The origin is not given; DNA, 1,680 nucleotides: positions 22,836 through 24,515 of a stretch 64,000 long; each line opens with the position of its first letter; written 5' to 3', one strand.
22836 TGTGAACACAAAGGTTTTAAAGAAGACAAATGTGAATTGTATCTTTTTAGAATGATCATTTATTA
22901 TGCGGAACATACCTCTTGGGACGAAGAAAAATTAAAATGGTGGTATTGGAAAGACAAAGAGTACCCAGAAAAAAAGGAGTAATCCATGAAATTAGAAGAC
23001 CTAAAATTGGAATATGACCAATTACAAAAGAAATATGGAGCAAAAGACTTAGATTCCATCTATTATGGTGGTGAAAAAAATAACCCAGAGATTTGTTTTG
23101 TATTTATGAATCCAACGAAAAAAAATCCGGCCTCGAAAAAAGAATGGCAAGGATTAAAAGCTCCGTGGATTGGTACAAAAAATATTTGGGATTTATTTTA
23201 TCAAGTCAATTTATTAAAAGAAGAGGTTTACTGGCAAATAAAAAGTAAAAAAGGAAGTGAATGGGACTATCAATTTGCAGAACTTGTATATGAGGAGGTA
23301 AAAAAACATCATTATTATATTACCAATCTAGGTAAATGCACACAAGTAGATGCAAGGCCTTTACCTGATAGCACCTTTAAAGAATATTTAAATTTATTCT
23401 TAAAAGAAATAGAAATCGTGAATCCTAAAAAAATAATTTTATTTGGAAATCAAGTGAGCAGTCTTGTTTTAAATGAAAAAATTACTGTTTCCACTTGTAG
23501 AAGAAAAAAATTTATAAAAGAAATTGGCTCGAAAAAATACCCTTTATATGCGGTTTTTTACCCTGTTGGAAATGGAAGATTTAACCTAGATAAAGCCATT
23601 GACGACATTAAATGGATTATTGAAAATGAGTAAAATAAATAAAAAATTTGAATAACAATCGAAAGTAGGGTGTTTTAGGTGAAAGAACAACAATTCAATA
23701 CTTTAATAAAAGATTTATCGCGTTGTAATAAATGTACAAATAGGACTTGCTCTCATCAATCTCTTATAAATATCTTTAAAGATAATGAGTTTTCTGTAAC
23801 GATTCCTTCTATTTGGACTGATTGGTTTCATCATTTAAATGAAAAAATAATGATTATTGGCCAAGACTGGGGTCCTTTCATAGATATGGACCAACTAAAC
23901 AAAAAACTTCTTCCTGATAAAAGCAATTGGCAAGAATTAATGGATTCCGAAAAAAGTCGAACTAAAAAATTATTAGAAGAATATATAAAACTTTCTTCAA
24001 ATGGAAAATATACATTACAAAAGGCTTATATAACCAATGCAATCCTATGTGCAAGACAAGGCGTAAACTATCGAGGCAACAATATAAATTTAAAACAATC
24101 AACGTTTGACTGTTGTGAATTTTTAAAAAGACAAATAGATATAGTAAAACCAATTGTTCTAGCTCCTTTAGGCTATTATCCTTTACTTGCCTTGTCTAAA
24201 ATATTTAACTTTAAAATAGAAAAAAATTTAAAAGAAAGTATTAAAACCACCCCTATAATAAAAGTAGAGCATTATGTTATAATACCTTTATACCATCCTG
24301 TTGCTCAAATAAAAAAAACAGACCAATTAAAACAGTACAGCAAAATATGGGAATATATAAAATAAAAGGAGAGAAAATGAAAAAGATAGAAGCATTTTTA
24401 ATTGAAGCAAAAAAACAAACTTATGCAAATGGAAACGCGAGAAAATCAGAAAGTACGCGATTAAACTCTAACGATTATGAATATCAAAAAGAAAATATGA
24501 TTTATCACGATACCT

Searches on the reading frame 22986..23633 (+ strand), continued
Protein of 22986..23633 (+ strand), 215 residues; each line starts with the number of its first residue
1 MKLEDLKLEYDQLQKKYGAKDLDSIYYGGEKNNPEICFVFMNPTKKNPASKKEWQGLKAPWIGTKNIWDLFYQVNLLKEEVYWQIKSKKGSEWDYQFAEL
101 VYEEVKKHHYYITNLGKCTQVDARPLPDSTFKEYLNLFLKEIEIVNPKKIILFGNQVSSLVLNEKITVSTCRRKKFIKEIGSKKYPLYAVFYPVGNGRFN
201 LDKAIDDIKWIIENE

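Call 68: predict_structure(alignment_id=A5)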
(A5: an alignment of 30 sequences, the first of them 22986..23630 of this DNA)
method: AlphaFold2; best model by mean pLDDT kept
length: 215 residues; sequences in the alignment: 30
mean_pLDDT: 91.8   pTM: 0.89
mean pLDDT of the five models: 91.8, 90.6, 90.1, 85.5, 83.5
residues with pLDDT >= 90: 169; 70-90: 41; 50-70: 5; < 50: 0
segments of 3 or more residues with pLDDT < 50: none
pLDDT, mean of each block of 10 residues (from residue 1): 93 95 95 96 91 93 86 95 93 93 94 94 86 95 97 92 90 94 95 69 92 90
secondary structure, 60 per line:
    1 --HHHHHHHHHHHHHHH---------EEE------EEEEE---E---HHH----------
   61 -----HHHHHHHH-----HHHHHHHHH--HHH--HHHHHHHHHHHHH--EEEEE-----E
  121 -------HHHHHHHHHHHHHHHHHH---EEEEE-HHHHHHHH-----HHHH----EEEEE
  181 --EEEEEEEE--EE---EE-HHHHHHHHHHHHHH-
elements in order: H3-17 E27-29 E36-40 H66-73 H79-87 H95-107 E110-114 H128-145 E149-153 H155-162 H168-171 E176-180 E183-190 H201-214

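Call 94: fold_search(model_id=the predicted structure, library=viral)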
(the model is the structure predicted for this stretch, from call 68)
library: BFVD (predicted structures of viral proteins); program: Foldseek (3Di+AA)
matches with E <= 10: 441; with E <= 0.001: 27
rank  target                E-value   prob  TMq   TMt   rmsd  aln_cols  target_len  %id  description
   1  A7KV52                2.3e-10  1.00  0.53  0.56   7.7       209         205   19  (no name in the UniProt tables at hand)
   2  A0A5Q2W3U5            2.5e-08  1.00  0.52  0.26   2.9       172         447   15  (no name in the UniProt tables at hand)
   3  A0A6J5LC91            6.5e-08  1.00  0.62  0.54   5.7       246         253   14  COG1573 Uracil-DNA glycosylase [uncultured Caudovirales phage]
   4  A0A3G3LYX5            9.5e-08  1.00  0.67  0.63   3.2       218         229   14  Uracil-DNA glycosylase [Brevibacterium phage Cantare]
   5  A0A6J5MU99            2.0e-07  1.00  0.48  0.20   3.8       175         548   13  PolA DNA polymerase I - 3'-5' exonuclease and polymerase domains [uncultured Caudovirales phage]
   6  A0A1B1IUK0            1.7e-06  1.00  0.64  0.15   3.5       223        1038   11  (no name in the UniProt tables at hand)
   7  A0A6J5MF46            2.1e-06  1.00  0.59  0.52   5.6       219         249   15  COG1573 Uracil-DNA glycosylase [uncultured Caudovirales phage]
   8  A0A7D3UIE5            3.4e-06  1.00  0.57  0.21   4.7       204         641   19  (no name in the UniProt tables at hand)
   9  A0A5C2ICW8            4.7e-06  1.00  0.54  0.15   7.0       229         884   10  DNA polymerase I [Vibrio phage vB_VpaS_HCMJ]
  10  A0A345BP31            9.3e-06  1.00  0.51  0.59   4.8       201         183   12  Uracyl-DNA glycosylase [crAssphage sp. isolate ctcc615]
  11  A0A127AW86            1.1e-05  1.00  0.54  0.11   4.6       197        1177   13  DNA polymerase [Bacillus phage SP-15]
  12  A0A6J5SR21            1.5e-05  1.00  0.56  0.15   3.5       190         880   15  Bifunctional 3'-5' exonuclease/DNA polymerase [uncultured Caudovirales phage]
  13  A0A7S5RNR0            1.6e-05  1.00  0.55  0.22   5.6       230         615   16  (no name in the UniProt tables at hand)
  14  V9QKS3                1.6e-05  1.00  0.47  0.35   8.0       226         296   10  (no name in the UniProt tables at hand)
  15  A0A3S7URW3            1.7e-05  1.00  0.55  0.12   5.3       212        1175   18  (no name in the UniProt tables at hand)
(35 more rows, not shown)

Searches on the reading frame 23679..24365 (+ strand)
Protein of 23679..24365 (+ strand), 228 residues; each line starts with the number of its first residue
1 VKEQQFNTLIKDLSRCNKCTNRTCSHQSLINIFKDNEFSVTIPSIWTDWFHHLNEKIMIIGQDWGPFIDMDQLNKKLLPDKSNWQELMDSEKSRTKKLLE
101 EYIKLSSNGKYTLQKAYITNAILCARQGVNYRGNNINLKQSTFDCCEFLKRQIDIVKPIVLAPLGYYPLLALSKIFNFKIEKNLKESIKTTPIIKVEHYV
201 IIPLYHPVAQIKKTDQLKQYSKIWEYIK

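Call 3: search_protein_families(library=pfam, proteins=[window:23679-24365:+], max_evalue=0.1)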
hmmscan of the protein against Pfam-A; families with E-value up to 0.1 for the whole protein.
window:23679-24365:+ (228 aa): 1 family
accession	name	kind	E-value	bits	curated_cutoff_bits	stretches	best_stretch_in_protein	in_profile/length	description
PF03167.25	UDG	-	1.9e-10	41.4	24.3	1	54-228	7-141/141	Uracil DNA glycosylase superfamily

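Call 4: search_protein_families(library=ncbifam, proteins=[window:23679-24365:+], max_evalue=0.1)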
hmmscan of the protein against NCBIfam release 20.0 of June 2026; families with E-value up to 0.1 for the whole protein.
window:23679-24365:+ (228 aa): 2 families
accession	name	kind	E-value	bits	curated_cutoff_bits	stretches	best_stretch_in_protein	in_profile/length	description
NF040953.1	Arch_udg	equivalog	5e-08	32.7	250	1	97-218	58-172/184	type-4 uracil-DNA glycosylase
TIGR00758.1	UDG_fam4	subfamily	4.8e-06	26.4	125.3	1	97-220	48-160/173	uracil-DNA glycosylase, family 4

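Call 28: search_solved_structures(query=window:23679-24362:+, max_evalue=1, show_alignments=2)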
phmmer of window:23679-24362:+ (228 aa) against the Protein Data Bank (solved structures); distinct sequences matched with E-value up to 1: 4.
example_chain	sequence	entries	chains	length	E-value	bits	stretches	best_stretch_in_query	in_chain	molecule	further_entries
4zbx_A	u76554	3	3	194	0.002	21.1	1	115-213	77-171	Uracil-DNA glycosylase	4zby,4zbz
1l9g_A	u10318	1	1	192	0.47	13.3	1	114-212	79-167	Conserved hypothetical protein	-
1vk2_A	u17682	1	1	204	0.54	13.1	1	114-212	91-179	Uracil-DNA glycosylase TM0511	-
1tqj_A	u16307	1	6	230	0.86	12.5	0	40-113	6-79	Ribulose-phosphate 3-epimerase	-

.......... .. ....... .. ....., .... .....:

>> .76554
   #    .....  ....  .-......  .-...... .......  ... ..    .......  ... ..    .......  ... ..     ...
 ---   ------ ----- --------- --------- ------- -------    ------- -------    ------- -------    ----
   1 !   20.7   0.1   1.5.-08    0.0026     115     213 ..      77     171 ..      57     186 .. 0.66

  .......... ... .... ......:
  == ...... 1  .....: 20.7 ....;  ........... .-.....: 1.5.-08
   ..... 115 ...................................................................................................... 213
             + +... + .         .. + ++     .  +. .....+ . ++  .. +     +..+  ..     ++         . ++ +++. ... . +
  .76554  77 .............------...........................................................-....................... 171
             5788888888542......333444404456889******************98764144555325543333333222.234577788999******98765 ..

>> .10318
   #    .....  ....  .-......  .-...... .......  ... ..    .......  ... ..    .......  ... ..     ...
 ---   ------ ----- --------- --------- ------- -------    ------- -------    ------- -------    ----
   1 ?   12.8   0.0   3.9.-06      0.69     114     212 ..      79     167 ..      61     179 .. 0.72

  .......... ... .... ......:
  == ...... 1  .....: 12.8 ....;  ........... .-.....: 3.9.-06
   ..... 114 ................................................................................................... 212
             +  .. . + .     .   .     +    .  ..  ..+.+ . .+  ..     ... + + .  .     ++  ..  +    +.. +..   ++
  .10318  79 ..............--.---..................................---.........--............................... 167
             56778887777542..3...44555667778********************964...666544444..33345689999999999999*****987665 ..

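Call 30: search_protein_families(library=padloc, proteins=[window:23679-24365:+], max_evalue=0.01)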
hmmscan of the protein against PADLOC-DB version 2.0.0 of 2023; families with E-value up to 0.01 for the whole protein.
window:23679-24365:+ (228 aa): 0 families

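Call 31: search_protein_families(library=phrogs, proteins=[window:23679-24365:+], max_evalue=0.01)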
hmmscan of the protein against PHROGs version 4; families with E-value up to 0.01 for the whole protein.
window:23679-24365:+ (228 aa): 0 families

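Call 43: search_solved_structures(query=A3, max_evalue=1, show_alignments=3)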
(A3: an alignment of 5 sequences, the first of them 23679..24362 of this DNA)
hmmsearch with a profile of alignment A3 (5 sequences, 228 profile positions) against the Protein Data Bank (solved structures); distinct sequences matched with E-value up to 1: 6.
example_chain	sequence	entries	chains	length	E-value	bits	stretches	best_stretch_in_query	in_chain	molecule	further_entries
4zbx_A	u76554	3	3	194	2.7e-06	30.3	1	114-213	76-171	Uracil-DNA glycosylase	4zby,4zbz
1l9g_A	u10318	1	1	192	0.02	17.6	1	114-170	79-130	Conserved hypothetical protein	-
1vk2_A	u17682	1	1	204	0.023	17.4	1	114-170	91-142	Uracil-DNA glycosylase TM0511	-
5e3x_A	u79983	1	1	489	0.2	14.3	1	164-203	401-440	Thermostable carboxypeptidase 1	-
1ui0_A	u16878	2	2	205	0.32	13.7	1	114-166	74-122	Uracil-DNA Glycosylase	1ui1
9wav_A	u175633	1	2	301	0.82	12.3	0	106-151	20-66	Munia coronavirus HKU13 Main Proteinase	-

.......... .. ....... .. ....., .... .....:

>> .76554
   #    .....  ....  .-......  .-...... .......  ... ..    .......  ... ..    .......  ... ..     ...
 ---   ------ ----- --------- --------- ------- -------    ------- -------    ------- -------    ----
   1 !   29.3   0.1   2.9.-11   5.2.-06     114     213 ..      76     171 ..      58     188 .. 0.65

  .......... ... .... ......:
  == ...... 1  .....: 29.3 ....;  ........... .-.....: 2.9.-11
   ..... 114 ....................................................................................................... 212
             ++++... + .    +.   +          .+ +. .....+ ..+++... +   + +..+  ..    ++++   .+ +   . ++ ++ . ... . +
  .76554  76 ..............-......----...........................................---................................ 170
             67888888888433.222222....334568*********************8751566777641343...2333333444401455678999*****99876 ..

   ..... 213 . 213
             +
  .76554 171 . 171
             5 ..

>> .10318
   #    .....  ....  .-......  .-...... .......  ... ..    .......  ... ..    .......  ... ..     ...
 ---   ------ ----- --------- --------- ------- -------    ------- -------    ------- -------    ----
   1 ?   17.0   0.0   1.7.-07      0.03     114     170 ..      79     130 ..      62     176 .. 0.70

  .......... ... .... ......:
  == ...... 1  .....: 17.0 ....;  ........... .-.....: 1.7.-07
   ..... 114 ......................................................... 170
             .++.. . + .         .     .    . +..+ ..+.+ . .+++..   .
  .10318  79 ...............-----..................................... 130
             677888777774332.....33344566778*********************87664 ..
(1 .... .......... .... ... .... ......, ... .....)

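Call 46: find_related_loci(query=A3, collection=metagenome_contigs, flank=6000)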
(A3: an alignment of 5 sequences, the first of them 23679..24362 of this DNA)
Query A3 (228 aa) in metagenome_contigs; peptide patterns used: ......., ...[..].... (x = any residue, [..] = any of these).
164 stretches matched a pattern; 100 encode a relative of the query (tblastn E <= 1e-3); the best 80 are kept; 80 distinct loci.
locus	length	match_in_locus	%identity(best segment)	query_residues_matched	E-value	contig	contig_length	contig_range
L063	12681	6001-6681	64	1-227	2e-95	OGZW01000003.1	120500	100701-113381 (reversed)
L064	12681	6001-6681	63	1-227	1e-95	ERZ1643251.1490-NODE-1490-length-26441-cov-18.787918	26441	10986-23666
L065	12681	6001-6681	64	1-227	2e-95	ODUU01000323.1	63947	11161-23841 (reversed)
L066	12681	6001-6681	64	1-227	1e-95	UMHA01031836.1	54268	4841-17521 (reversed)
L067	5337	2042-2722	64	1-227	5e-95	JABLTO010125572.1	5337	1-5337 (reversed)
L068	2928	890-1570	63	1-227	3e-96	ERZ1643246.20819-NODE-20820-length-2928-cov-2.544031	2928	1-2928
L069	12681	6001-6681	63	1-227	6e-94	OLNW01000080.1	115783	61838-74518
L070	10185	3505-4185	61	1-227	6e-93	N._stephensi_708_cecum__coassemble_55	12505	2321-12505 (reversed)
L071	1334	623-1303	61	1-227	5e-100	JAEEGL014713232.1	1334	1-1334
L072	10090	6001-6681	64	1-227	1e-91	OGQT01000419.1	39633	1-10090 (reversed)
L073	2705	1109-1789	63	1-227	2e-93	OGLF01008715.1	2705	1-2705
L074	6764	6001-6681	63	1-227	2e-89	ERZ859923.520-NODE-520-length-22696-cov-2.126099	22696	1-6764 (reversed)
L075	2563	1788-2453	62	5-227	5e-90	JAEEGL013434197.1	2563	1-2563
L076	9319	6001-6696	58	1-227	5e-88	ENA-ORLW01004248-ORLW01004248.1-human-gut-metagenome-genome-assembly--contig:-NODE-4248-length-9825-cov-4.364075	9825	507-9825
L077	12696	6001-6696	60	1-227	3e-87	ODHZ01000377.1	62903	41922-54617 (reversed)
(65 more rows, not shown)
